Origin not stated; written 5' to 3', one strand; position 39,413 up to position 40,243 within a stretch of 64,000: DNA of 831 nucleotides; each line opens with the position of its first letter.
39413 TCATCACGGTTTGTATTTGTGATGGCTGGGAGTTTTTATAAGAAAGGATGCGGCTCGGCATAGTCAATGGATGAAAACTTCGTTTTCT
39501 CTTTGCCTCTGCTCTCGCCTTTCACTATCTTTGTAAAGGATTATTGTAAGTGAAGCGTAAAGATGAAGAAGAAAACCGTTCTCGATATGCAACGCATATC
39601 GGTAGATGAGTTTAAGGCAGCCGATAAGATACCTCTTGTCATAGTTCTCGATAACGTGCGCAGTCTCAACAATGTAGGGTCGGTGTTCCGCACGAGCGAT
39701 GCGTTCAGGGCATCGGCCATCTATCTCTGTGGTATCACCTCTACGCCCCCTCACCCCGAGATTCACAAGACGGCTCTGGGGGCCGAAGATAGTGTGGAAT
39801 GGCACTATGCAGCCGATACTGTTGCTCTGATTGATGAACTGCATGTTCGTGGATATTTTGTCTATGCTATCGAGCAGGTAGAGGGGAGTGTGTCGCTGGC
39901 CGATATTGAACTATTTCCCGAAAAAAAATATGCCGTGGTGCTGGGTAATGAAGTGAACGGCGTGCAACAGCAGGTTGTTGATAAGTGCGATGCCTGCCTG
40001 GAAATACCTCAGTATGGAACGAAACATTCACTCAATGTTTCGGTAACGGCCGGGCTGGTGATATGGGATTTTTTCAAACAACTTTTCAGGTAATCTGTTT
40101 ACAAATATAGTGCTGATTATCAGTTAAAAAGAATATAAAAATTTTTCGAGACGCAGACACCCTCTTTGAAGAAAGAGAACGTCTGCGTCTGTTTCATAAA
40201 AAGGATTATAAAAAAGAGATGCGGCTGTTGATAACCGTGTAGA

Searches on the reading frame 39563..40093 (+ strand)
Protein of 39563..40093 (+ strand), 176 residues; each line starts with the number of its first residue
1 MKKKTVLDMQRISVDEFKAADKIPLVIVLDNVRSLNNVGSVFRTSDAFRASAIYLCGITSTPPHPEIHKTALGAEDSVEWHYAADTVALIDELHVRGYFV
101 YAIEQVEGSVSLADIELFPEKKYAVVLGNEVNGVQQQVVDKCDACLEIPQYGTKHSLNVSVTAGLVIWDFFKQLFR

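Call 48: find_encoding_contigs(protein=window:39563-40093:+, flank=1500, max_places=10)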
Protein window:39563-40093:+ (176 aa): 22 contigs read that carry it; 5 places shown.
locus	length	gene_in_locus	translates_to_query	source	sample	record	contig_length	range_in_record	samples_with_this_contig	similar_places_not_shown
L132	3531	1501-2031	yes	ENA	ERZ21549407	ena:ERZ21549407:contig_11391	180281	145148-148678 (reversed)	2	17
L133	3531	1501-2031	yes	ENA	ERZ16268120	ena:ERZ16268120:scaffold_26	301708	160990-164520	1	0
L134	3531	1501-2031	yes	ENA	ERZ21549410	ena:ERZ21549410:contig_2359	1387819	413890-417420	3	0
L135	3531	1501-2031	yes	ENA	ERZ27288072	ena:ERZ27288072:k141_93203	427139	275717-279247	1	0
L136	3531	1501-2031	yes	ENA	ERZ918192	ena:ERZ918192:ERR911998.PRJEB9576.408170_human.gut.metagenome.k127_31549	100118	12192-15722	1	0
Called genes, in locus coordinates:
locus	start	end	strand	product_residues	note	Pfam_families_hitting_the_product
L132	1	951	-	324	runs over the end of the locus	PF02445:NadA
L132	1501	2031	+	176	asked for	PF00588:SpoU_methylase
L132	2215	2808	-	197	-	PF14127:DUF4294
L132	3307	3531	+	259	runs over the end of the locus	PF04055:Radical_SAM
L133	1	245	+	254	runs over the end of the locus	-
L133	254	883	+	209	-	-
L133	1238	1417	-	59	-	-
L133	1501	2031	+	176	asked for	PF00588:SpoU_methylase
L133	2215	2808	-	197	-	PF14127:DUF4294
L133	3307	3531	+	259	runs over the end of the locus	PF04055:Radical_SAM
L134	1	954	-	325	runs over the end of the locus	PF02445:NadA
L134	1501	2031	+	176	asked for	PF00588:SpoU_methylase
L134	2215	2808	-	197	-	PF14127:DUF4294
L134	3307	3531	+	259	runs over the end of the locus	PF04055:Radical_SAM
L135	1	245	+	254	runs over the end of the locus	-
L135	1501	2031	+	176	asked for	PF00588:SpoU_methylase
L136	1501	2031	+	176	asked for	PF00588:SpoU_methylase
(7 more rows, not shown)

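Call 72: find_homologous_proteins(query=window:39563-40093:+, max_evalue=1e-40)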
Query window:39563-40093:+ (176 aa): 7983 proteins with E <= 1e-40 among 8000 candidates; the best 120 are listed.
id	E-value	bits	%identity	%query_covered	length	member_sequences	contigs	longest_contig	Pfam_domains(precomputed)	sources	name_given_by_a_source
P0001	6.2e-110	382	98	100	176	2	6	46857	PF00588.25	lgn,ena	-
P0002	8.5e-110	382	99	100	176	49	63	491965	PF00588.25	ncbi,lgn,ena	-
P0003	4.4e-109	380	98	100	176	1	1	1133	PF00588.25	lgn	-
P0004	8.5e-109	379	98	100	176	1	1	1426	PF00588.25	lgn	-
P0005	1.2e-108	378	98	100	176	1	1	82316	PF00588.25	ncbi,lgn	-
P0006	7.5e-106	369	96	100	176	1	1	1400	PF00588.25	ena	-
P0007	1.6e-99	349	93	100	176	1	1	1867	PF00588.25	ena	-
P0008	1.4e-97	342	87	99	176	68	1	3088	PF00588.25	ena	-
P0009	1.4e-97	342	87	99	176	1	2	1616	PF00588.25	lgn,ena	-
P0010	2.6e-95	335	86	99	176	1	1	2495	PF00588.25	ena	-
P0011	3.5e-94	331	84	99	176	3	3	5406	PF00588.25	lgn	-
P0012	6.5e-88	311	81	100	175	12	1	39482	PF00588.25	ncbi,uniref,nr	ncbi:MAG TPA: RNA methyltransferase [Candidatus Caccoplasma intestinavium]|uniref:RNA methyltransfer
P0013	2.1e-86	306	81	100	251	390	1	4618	PF00588.25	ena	-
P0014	1.5e-84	300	75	99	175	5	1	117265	PF00588.25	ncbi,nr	ncbi:MAG: RNA methyltransferase [Coprobacter sp.]|nr:RNA methyltransferase [Coprobacter sp.]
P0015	1.6e-83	297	75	99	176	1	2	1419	PF00588.25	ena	-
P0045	1.5e-81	290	75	99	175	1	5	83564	PF00588.25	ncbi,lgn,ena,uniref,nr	ncbi:RNA methyltransferase [Coprobacter fastidiosus]|uniref:RNA methyltransferase n=1 Tax=Coprobacte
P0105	8.3e-80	284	73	99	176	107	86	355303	PF00588.25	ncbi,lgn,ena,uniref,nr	ncbi:RNA methyltransferase [Barnesiella viscericola]|uniref:RNA methyltransferase n=1 Tax=Barnesiell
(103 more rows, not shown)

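Call 73: find_encoding_contigs(protein=P0008, flank=700, max_places=2)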
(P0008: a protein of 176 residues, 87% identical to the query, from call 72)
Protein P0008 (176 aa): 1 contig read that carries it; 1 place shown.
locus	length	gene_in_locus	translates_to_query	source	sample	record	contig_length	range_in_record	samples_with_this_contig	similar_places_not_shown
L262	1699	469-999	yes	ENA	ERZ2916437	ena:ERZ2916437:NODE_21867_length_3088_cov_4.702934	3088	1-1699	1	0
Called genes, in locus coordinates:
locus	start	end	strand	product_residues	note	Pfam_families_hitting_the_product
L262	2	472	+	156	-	?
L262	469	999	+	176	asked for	PF00588:SpoU_methylase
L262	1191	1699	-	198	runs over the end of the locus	PF14127:DUF4294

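Call 74: find_encoding_contigs(protein=P0011, flank=700, max_places=2)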
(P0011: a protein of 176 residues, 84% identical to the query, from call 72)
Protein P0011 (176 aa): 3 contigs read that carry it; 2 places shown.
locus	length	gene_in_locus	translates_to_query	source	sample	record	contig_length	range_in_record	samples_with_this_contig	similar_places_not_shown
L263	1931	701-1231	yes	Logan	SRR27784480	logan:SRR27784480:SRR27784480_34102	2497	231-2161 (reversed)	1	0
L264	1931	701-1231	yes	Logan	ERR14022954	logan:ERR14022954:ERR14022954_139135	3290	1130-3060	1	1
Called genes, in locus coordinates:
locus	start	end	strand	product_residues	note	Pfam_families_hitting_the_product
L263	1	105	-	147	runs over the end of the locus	?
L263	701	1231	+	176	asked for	PF00588:SpoU_methylase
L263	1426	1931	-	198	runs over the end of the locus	PF14127:DUF4294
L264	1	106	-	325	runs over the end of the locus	PF02445:NadA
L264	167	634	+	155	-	-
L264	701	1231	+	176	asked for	PF00588:SpoU_methylase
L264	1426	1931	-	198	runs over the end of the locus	PF14127:DUF4294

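Call 75: find_encoding_contigs(protein=P0012, flank=700, max_places=2)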
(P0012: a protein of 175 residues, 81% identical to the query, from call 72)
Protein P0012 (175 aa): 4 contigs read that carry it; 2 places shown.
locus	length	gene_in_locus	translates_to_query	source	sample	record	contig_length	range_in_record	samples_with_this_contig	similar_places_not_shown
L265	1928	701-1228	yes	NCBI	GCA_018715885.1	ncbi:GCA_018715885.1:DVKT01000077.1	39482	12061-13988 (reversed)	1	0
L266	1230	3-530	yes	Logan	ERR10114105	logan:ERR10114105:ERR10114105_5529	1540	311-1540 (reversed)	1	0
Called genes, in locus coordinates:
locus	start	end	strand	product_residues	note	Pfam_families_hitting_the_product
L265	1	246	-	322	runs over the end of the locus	PF02445:NadA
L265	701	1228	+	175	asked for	PF00588:SpoU_methylase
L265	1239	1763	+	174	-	-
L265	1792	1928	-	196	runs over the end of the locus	PF14127:DUF4294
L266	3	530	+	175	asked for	PF00588:SpoU_methylase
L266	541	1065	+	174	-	-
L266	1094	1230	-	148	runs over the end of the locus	?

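Call 76: find_encoding_contigs(protein=P0045, flank=700, max_places=2)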
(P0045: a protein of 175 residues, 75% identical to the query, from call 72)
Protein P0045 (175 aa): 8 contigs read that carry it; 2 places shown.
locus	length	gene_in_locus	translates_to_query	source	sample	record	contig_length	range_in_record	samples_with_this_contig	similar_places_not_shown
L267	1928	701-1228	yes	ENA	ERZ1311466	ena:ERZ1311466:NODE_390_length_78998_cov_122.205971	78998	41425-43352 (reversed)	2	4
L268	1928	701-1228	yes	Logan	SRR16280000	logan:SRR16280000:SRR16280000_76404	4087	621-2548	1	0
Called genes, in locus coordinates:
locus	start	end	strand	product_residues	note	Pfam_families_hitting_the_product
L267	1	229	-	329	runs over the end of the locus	PF02445:NadA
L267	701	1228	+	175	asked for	PF00588:SpoU_methylase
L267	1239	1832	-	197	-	PF14127:DUF4294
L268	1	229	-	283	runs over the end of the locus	?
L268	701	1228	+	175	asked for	PF00588:SpoU_methylase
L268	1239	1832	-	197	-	PF14127:DUF4294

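Call 77: find_encoding_contigs(protein=P0105, flank=700, max_places=2)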
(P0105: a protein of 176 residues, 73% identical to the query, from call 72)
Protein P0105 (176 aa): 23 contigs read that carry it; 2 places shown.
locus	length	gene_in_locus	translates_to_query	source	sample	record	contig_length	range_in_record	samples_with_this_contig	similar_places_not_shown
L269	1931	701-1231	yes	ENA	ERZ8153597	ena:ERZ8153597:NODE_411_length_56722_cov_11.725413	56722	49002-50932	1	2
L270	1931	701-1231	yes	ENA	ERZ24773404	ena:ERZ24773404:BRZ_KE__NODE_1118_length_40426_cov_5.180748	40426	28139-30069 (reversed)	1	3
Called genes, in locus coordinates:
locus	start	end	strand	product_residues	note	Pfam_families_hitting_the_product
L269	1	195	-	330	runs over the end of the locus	PF02445:NadA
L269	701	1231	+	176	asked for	PF00588:SpoU_methylase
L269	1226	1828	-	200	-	PF14127:DUF4294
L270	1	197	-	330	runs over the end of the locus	PF02445:NadA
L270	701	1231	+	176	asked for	PF00588:SpoU_methylase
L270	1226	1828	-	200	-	PF14127:DUF4294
